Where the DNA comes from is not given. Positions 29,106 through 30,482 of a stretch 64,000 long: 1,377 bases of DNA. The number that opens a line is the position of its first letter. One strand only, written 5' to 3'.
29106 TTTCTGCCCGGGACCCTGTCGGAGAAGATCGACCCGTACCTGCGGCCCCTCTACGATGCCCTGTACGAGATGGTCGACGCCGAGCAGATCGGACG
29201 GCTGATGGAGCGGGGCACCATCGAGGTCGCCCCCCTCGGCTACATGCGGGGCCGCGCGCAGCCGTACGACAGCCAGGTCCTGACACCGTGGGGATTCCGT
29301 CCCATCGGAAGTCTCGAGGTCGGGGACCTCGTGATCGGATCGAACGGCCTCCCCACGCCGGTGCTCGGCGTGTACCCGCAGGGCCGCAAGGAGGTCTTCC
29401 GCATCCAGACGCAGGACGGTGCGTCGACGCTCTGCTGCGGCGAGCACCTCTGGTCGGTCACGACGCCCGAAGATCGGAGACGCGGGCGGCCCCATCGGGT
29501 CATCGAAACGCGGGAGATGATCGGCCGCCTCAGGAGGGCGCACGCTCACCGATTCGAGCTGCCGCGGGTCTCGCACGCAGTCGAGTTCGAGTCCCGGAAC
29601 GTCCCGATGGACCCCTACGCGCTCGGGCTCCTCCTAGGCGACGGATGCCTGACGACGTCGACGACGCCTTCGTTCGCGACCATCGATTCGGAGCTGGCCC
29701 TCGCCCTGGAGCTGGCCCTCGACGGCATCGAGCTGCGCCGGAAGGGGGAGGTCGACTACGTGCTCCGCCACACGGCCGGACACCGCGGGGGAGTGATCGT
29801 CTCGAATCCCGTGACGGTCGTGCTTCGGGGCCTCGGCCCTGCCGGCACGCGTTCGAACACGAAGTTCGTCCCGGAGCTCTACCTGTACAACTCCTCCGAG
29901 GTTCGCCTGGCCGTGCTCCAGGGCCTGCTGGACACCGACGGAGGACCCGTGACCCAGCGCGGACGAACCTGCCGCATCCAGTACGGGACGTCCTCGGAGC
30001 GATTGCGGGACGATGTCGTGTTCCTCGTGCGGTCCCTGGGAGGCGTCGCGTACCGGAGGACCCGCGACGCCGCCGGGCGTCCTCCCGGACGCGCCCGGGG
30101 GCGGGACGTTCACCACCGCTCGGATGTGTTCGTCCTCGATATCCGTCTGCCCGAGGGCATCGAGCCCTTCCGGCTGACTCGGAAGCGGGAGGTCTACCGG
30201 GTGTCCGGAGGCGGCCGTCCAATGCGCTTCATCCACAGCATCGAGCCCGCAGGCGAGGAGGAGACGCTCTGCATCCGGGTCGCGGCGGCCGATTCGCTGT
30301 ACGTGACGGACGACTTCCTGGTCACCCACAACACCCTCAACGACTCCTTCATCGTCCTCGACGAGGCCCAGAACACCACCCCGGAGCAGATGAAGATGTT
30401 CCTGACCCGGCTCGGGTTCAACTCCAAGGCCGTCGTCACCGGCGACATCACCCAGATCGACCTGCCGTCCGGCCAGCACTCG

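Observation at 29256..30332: PhoH is split by a full-length class-3-type (WCT) intein with a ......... homing endonuclease and an Ala1 N-terminus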

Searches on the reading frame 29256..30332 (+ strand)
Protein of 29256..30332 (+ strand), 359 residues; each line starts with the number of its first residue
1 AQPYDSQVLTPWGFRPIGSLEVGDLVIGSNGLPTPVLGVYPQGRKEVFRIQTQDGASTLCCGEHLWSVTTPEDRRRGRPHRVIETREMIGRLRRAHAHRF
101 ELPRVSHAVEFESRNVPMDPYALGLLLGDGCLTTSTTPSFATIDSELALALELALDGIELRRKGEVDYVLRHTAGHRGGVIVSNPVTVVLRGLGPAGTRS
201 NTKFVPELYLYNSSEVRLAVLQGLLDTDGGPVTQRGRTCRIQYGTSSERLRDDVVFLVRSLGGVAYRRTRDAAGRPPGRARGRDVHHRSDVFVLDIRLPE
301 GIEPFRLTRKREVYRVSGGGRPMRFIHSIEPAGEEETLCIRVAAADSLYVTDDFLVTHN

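Call 3: search_protein_families(library=pfam, proteins=[window:29256-30332:+], max_evalue=1)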
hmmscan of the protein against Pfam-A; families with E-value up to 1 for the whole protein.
window:29256-30332:+ (359 aa): 5 families
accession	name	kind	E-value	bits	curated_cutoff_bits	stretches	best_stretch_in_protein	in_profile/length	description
PF14528.11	LAGLIDADG_3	-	1.8e-09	38.2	22.5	1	215-273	1-58/82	LAGLIDADG-like domain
PF05204.19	Hom_end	-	0.011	16.3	21.1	1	205-263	2-58/110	Homing endonuclease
PF21481.3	DIKK1-2-4_C-subdom1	-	0.02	15.4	27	1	52-67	8-23/30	Dickkopf-related protein 1/2/4, C-terminal subdomain 1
PF13403.11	Hint_2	-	0.13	13.1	28.4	1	5-39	6-40/147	Hint domain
PF05203.21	Hom_end_hint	-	0.24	11.8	32.1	1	16-70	17-79/228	Hom_end-associated Hint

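Call 4: search_protein_families(library=ncbifam, proteins=[window:29256-30332:+], max_evalue=1)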
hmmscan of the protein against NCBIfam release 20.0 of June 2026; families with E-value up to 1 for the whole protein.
window:29256-30332:+ (359 aa): 4 families
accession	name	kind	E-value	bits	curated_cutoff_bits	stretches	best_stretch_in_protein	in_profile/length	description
NF005852.0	PRK07773.1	equivalog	7e-13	47.8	780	1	35-265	441-662/886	replicative DNA helicase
NF038098.1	GyrA_w_intein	exception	1.2e-06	26.8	1850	1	196-273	315-391/1232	intein-containing DNA gyrase subunit A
NF045703.1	rSAM_Tes_intein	exception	5.1e-05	21.2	1700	1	181-265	427-510/1040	tetraether lipid synthase Tes, intein-containing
NF007072.0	PRK09519.1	equivalog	9e-05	21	1024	1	114-296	357-541/790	intein-containing recombinase RecA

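Call 6: search_solved_structures(query=window:29256-30332:+, max_evalue=1, show_alignments=3)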
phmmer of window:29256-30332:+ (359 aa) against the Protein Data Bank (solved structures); distinct sequences matched with E-value up to 1: 14.
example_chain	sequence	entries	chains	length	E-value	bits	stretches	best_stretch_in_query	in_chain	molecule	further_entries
6riz_A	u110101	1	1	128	4e-13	52.3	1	5-74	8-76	gp41-1 intein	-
6qaz_A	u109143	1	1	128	1.9e-10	43.4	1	5-74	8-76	cyanophage-like gp41-1 intein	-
1dfa_A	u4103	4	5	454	0.00019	23.7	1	173-265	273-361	PI-SCEI ENDONUCLEASE | ENDONUCLEASE PI-SCEI | PI-SCEI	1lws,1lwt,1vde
1um2_A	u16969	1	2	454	0.0002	23.7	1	173-265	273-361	ENDONUCLEASE PI-SCEI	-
1ef0_A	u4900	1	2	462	0.0002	23.6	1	173-265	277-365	PI-SCEI ENDONUCLEASE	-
1jva_A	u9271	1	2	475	0.00023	23.5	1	173-265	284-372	VMA1-DERIVED HOMING ENDONUCLEASE X10SSS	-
6mx6_A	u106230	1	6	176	0.00048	22.4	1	269-359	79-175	Pre-mRNA-processing-splicing factor 8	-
6owu_A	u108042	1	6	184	0.00058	22.1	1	269-359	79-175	PRP8 protein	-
9cop_A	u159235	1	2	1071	0.0019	20.4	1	173-265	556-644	V-type proton ATPase catalytic subunit A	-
6rix_A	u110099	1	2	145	0.011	17.9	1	8-69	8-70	Replicative DNA helicase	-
6riy_A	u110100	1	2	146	0.011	17.9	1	8-69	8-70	Replicative DNA helicase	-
6bs8_A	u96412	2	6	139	0.015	17.5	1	4-68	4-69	Replicative DNA helicase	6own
2cw7_A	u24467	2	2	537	0.5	12.5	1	196-271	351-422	Endonuclease PI-PkoII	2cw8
6mwy_A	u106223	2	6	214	0.55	12.3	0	280-359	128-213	Pre-mRNA-processing-splicing factor 8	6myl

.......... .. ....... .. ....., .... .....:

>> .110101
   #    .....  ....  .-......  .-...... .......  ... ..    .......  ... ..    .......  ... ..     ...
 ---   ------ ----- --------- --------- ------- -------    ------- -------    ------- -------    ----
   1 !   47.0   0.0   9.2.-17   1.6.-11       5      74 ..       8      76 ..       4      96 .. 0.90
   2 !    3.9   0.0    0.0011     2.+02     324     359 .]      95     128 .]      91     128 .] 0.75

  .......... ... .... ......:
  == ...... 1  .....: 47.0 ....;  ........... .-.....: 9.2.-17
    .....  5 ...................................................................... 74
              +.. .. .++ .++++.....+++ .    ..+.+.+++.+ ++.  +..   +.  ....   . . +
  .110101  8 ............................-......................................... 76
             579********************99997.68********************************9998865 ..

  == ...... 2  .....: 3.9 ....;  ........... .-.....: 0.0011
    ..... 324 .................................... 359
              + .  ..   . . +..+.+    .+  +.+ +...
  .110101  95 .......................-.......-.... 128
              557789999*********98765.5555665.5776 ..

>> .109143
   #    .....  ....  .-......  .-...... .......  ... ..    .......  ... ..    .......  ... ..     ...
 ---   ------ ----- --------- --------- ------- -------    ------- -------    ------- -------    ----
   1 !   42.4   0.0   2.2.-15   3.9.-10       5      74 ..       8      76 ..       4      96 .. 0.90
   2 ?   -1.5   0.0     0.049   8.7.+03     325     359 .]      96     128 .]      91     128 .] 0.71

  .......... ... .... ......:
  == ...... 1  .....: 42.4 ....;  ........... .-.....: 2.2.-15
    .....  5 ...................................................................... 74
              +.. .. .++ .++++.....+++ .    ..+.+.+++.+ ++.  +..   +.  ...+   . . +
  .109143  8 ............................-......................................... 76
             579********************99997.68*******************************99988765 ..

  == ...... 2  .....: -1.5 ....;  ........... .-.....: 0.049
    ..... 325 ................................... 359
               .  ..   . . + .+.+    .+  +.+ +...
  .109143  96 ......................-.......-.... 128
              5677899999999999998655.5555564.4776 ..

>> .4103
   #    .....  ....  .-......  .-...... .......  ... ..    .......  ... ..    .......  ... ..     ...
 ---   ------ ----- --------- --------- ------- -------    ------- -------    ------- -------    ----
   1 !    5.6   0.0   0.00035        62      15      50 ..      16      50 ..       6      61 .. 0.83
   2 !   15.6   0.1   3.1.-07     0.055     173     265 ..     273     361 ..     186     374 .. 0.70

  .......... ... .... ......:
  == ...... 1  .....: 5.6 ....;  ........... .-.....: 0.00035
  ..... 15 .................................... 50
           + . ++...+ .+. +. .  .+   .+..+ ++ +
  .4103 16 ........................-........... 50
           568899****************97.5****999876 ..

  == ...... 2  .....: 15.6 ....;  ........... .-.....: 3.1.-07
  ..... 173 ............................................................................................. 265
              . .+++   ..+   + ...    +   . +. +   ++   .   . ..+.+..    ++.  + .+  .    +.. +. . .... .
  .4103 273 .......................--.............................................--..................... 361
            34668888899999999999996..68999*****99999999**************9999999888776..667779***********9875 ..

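Call 10: find_homologous_proteins(query=window:29256-30332:+, max_evalue=0.00001)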
Query window:29256-30332:+ (359 aa): 1477 proteins with E <= 0.00001 among 8000 candidates; the best 120 are listed.
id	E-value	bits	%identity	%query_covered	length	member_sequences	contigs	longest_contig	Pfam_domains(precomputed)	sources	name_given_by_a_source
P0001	8.1e-204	694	86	100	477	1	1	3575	PF14528.12,PF02562.23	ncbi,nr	ncbi:MAG TPA: PhoH family protein, partial [Actinomycetota bacterium]|nr:PhoH family protein [Actino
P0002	1.5e-202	690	87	100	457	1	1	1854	PF14528.12,PF02562.23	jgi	jgi:phosphate starvation-inducible protein PhoH and related proteins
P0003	1.7e-202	690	86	100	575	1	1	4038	PF13604.13,PF14528.12,PF02562.23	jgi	jgi:phosphate starvation-inducible protein PhoH and related proteins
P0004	1.3e-195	667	85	100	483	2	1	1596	PF14528.12,PF02562.23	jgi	jgi:phosphate starvation-inducible protein PhoH and related proteins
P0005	2.1e-195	667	83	100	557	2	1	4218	PF14528.12,PF02562.23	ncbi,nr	ncbi:MAG: PhoH family protein, partial [Actinomycetota bacterium]|nr:PhoH family protein [Actinomyce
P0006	2.1e-193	660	82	100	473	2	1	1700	PF14528.12,PF02562.23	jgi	jgi:phosphate starvation-inducible PhoH-like protein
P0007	1.1e-192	658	81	100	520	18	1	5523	PF14528.12,PF02562.23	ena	-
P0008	4.3e-188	643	81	100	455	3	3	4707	PF14528.12,PF02562.23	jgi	jgi:phosphate starvation-inducible PhoH-like protein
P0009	7.0e-187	639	81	100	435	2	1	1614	PF14528.12,PF02562.23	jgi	jgi:phosphate starvation-inducible protein PhoH and related proteins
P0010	1.0e-186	638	87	93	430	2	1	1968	PF14528.12,PF02562.23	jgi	jgi:phosphate starvation-inducible PhoH-like protein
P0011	3.4e-186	637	85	94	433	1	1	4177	PF14528.12,PF02562.23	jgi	-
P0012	4.8e-186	636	84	95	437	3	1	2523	PF14528.12,PF02562.23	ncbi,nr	ncbi:MAG TPA: PhoH family protein, partial [Actinomycetes bacterium]|nr:PhoH family protein [Actinom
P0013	3.5e-184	630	85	93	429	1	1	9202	PF14528.12,PF02562.23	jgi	jgi:phosphate starvation-inducible PhoH-like protein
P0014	1.9e-183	627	79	100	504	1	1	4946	PF14528.12,PF02562.23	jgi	jgi:phosphate starvation-inducible PhoH-like protein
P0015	5.5e-183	626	79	100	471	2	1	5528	PF14528.12,PF02562.23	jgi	jgi:phosphate starvation-inducible PhoH-like protein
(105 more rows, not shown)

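Call 26: search_dna_similar(query=window:29256-30332:+, collection=phages, mode=protein, max_evalue=0.001, max_rows=30)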
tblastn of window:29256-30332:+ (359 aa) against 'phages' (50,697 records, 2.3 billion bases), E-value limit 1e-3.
Records with a match: 667; places in all: 726; records where one place covers at least 80% of the query: 462.
Best place of each record, by identity: <60% 667.
By first word of the organism name: Mycobacterium 284; Salmonella 73; Vibrio 63; Stx2a-converting 49; Klebsiella 28; Pseudomonas 23; Aeromonas 19; Enterococcus 14; Escherichia 13; Serratia 12; and 40 more.
By host as written in the record: Mycobacterium smegmatis mc2 155 219; - 112; Mycobacterium smegmatis mc#155 32; Klebsiella pneumoniae 22; Salmonella enterica subsp. enterica serovar Enteritidis 16; Mycobacterium smegmatis mc2155 11; Pseudomonas aeruginosa 9; Aeromonas hydrophila 9; and 130 more.
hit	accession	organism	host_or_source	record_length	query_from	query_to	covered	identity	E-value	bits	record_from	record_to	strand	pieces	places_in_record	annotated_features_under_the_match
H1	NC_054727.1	Mycobacterium phage Phrappuccino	Mycobacterium smegmatis mc#155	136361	1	359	100%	40.9%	4e-51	188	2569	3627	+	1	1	2: DarB-like antirestriction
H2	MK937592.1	Mycobacterium phage Phrappuccino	Mycobacterium smegmatis mc#155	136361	1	359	100%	40.9%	4e-51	188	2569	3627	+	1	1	2: terminase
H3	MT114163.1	Mycobacterium phage Settecandela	Mycobacterium smegmatis mc#155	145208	1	359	100%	40.9%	4e-51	188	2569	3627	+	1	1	2: terminase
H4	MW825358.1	Xanthomonas phage vB_XciM_LucasX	Xanthomonas citri 306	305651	1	359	100%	38.3%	9e-42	161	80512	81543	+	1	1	replicative DNA helicase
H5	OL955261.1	Erythrobacter phage vB_EliS-L02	Erythrobacter sp.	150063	2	359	100%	36.9%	4e-38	150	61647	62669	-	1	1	RNA polymerase-associated protein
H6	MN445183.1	Salmonella phage vB_SalM_SA002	Salmonella enterica subsp. enterica ...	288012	1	359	100%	36.8%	3e-41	159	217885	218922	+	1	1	putative RAD2/SF2 helicase 2 | putative RAD2/SF2 helicase 1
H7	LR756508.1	uncultured phage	metagenomic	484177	1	359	100%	36.0%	2e-46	175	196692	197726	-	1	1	record has no annotation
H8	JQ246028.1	Clostridium phage phi8074-B1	Clostridium sporogenes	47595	1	359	100%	35.8%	9e-48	179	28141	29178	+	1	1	hypothetical protein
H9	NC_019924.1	Clostridium phage phi8074-B1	Clostridium sporogenes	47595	1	359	100%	35.8%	9e-48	179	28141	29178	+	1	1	DarB-like antirestriction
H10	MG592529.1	Vibrio phage 1.161.O._10N.261.48.C5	Vibrio lentus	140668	1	359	100%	35.7%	2e-40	157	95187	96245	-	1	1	hedgehog/hint domain protein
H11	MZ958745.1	Mycobacterium phage Pinkcreek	Mycobacterium smegmatis ATCC 607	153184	1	359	100%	35.4%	2e-36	145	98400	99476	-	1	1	172: DNA helicase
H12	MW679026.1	Eggerthella phage LE2-3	Eggerthella lenta DSM 2243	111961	1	359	100%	35.4%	2e-37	148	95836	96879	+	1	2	DNA helicase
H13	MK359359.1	Mycobacterium phage Colt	Mycobacterium smegmatis mc2 155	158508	1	359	100%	35.2%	7e-37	147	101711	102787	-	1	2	179: DNA helicase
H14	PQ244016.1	Mycobacterium phage Blubba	Mycobacterium smegmatis mc2 155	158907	1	359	100%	35.2%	7e-37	147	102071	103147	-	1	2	177: DNA helicase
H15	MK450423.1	Mycobacterium phage Stubby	Mycobacterium smegmatis mc2 155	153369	1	359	100%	35.2%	8e-37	147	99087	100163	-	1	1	173: DNA helicase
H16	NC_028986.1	Mycobacterium phage Alice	Mycobacterium smegmatis mc2 155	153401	1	359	100%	35.2%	8e-37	147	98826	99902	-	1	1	175: DarB-like antirestriction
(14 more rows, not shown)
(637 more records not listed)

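Call 28: get_annotated_region(hit=H1, flank=1500)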
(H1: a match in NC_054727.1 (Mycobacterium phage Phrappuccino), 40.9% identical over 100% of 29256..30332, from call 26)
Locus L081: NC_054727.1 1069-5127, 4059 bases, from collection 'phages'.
description: Mycobacterium phage Phrappuccino, complete genome.
organism: Mycobacterium phage Phrappuccino (NCBI taxid 2591223)
taxonomy: Viruses; Duplodnaviria; Heunggongvirae; Uroviricota; Caudoviricetes; Phrappuccinovirus; Phreappuccinovirus Phrappuccino
host: Mycobacterium smegmatis mc#155; source: soil; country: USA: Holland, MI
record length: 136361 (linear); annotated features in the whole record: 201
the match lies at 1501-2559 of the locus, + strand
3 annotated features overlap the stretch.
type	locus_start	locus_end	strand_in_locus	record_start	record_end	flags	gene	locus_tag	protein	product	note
CDS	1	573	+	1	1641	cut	1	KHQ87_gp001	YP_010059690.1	endolysin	-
CDS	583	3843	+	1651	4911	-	2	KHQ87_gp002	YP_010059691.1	DarB-like antirestriction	-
CDS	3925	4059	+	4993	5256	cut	3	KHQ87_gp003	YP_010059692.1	hypothetical protein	gp3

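Call 29: get_annotated_region(hit=H16, flank=1500)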
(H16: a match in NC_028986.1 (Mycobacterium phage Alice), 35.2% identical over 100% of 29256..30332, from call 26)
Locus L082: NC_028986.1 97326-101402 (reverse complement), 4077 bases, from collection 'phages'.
description: Mycobacterium phage Alice, complete sequence.
organism: Mycobacterium phage Alice (NCBI taxid 1034128)
taxonomy: Viruses; Duplodnaviria; Heunggongvirae; Uroviricota; Caudoviricetes; Ceeclamvirinae; Bixzunavirus; Bixzunavirus alice
host: Mycobacterium smegmatis mc2 155; source: soil; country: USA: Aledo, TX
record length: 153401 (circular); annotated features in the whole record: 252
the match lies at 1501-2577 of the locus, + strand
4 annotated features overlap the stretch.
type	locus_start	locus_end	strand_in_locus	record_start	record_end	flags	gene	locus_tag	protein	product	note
CDS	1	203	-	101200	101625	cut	177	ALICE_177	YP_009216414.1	hypothetical protein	gp177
CDS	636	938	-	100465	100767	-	176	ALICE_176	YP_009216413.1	hypothetical protein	gp176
CDS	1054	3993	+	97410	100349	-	175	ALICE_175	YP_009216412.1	DarB-like antirestriction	gp175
CDS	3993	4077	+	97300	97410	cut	174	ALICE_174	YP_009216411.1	hypothetical protein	gp174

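Call 30: get_annotated_region(hit=H8, flank=1500)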
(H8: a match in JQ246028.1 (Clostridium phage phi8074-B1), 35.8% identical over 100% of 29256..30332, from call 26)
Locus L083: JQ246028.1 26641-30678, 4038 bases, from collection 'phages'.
description: Clostridium phage phi8074-B1, complete genome.
organism: Clostridium phage phi8074-B1 (NCBI taxid 1147137)
taxonomy: Viruses; Duplodnaviria; Heunggongvirae; Uroviricota; Caudoviricetes
host: Clostridium sporogenes; source: -; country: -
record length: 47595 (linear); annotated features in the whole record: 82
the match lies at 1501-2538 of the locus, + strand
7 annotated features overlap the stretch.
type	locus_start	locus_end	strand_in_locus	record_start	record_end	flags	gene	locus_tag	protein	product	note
CDS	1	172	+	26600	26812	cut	-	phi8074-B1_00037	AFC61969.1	hypothetical protein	-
CDS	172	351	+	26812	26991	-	-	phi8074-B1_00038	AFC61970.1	hypothetical protein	-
CDS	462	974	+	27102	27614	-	-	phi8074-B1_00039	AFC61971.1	hypothetical protein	-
CDS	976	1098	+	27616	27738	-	-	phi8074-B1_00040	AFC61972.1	hypothetical protein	-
CDS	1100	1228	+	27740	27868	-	-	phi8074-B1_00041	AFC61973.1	hypothetical protein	-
CDS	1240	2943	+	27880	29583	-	-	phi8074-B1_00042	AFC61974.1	hypothetical protein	-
CDS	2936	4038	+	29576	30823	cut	-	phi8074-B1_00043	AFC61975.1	putative DNA helicase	-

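Call 37: predict_structure(alignment_id=A1)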
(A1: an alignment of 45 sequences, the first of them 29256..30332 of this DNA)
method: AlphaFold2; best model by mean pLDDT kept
length: 359 residues; sequences in the alignment: 45
mean_pLDDT: 90.6   pTM: 0.91
mean pLDDT of the five models: 90.6, 89.2, 89.2, 89.0, 88.6
residues with pLDDT >= 90: 246; 70-90: 98; 50-70: 13; < 50: 2
segments of 3 or more residues with pLDDT < 50: none
pLDDT, mean of each block of 10 residues (from residue 1): 95 95 97 97 96 94 93 87 89 68 94 95 94 81 91 92 87 67 82 91 96 97 97 84 96 98 95 83 85 94 93 84 91 96 94 90
secondary structure, 60 per line:
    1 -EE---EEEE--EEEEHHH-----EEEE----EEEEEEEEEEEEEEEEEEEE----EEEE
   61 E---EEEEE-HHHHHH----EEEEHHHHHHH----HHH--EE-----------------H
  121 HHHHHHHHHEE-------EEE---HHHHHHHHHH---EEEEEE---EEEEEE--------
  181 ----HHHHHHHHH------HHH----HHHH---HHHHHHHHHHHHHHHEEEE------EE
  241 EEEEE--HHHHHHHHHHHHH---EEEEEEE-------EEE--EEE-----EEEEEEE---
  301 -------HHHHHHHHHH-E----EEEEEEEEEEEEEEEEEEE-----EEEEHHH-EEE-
elements in order: E7-10 E13-16 E25-28 E33-52 E57-61 E65-69 H71-76 E81-84 H85-91 H120-129 E139-141 H145-154 E158-163 E167-172 H185-193 H207-210 H214-228 E229-232 E239-245 H248-260 E264-270 E278-280 E283-285 E291-297 H308-317 E324-342 E348-351 E356-358

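Call 40: fold_search(model_id=the predicted structure, library=pdb)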
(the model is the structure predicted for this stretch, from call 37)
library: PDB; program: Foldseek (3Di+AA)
matches with E <= 10: 448; with E <= 0.001: 38
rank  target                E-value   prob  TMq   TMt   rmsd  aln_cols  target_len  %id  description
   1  1ef0_A                4.2e-18  1.00  0.73  0.63   5.0       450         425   17  CRYSTAL STRUCTURE OF PI-SCEI MINIPRECURSOR (released 2000-06-07)
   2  7qsu                  1.8e-17  1.00  0.61  0.60   6.0       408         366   16  Crystal structure of homing endonuclease-associated TliVMA intein (C1A, d333-339) (released 2022-03-30)
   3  1vde_B                5.4e-17  1.00  0.71  0.61   5.7       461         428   16  PI-SCEI, A HOMING ENDONUCLEASE WITH PROTEIN SPLICING ACTIVITY (released 1998-04-08)
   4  1lwt_A                7.1e-17  1.00  0.74  0.61   5.1       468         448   17  Crystal structure of the intein homing endonuclease PI-SceI bound to its substrate DNA (Ca2+ free) (released 2002-09-27)
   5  1vde_A                9.0e-17  1.00  0.72  0.62   5.0       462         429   17  PI-SCEI, A HOMING ENDONUCLEASE WITH PROTEIN SPLICING ACTIVITY (released 1998-04-08)
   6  1um2_B                1.2e-16  1.00  0.70  0.61   5.1       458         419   17  Crystal Structure of the Vma1-Derived Endonuclease with the Ligated Extein Segment (released 2004-09-22)
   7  1dfa                  4.8e-16  1.00  0.68  0.61   6.8       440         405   16  CRYSTAL STRUCTURE OF PI-SCEI IN C2 SPACE GROUP (released 1999-12-08)
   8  1jva_B                9.1e-16  1.00  0.72  0.61   5.1       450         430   16  CRYSTAL STRUCTURE OF THE VMA1-DERIVED ENDONUCLEASE BEARING THE N AND C EXTEIN PROPEPTIDES (released 2002-08-29)
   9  1jva_A                2.6e-15  1.00  0.71  0.61   5.5       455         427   16  CRYSTAL STRUCTURE OF THE VMA1-DERIVED ENDONUCLEASE BEARING THE N AND C EXTEIN PROPEPTIDES (released 2002-08-29)
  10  1um2_A                3.6e-15  1.00  0.70  0.62   5.0       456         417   16  Crystal Structure of the Vma1-Derived Endonuclease with the Ligated Extein Segment (released 2004-09-22)
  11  1lws_A                6.1e-15  1.00  0.70  0.60   5.5       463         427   17  Crystal structure of the intein homing endonuclease PI-SceI bound to its recognition sequence (released 2002-09-27)
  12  1ef0_B                3.1e-14  1.00  0.65  0.60   5.4       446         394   17  CRYSTAL STRUCTURE OF PI-SCEI MINIPRECURSOR (released 2000-06-07)
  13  7qss                  4.6e-14  1.00  0.59  0.51   9.7       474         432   14  Crystal structure of homing endonuclease-associated TliVMA intein (C1A) (released 2022-03-30)
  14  7qst                  3.3e-13  1.00  0.57  0.57   9.1       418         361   14  Crystal structure of homing endonuclease-associated PhoVMA intein (C1A) (released 2022-03-30)
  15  1dq3                  2.1e-11  1.00  0.58  0.48   6.1       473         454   13  CRYSTAL STRUCTURE OF AN ARCHAEAL INTEIN-ENCODED HOMING ENDONUCLEASE PI-PFUI (released 2000-07-05)
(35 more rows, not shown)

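Call 57: get_annotated_region(hit=H4, flank=300)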
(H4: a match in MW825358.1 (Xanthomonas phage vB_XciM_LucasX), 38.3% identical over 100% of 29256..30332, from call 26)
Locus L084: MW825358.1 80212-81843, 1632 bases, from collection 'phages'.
description: Xanthomonas phage vB_XciM_LucasX, complete genome.
organism: Xanthomonas phage vB_XciM_LucasX (NCBI taxid 2829408)
taxonomy: Viruses; Duplodnaviria; Heunggongvirae; Uroviricota; Caudoviricetes
host: Xanthomonas citri 306; source: citrus orchard soil; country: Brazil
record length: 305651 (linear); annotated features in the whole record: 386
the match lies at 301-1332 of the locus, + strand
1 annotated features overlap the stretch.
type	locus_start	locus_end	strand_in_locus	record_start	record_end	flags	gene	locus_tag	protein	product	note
CDS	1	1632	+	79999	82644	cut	-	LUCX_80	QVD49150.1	replicative DNA helicase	Replicative DNA helicase (DnaB)@ intein-containing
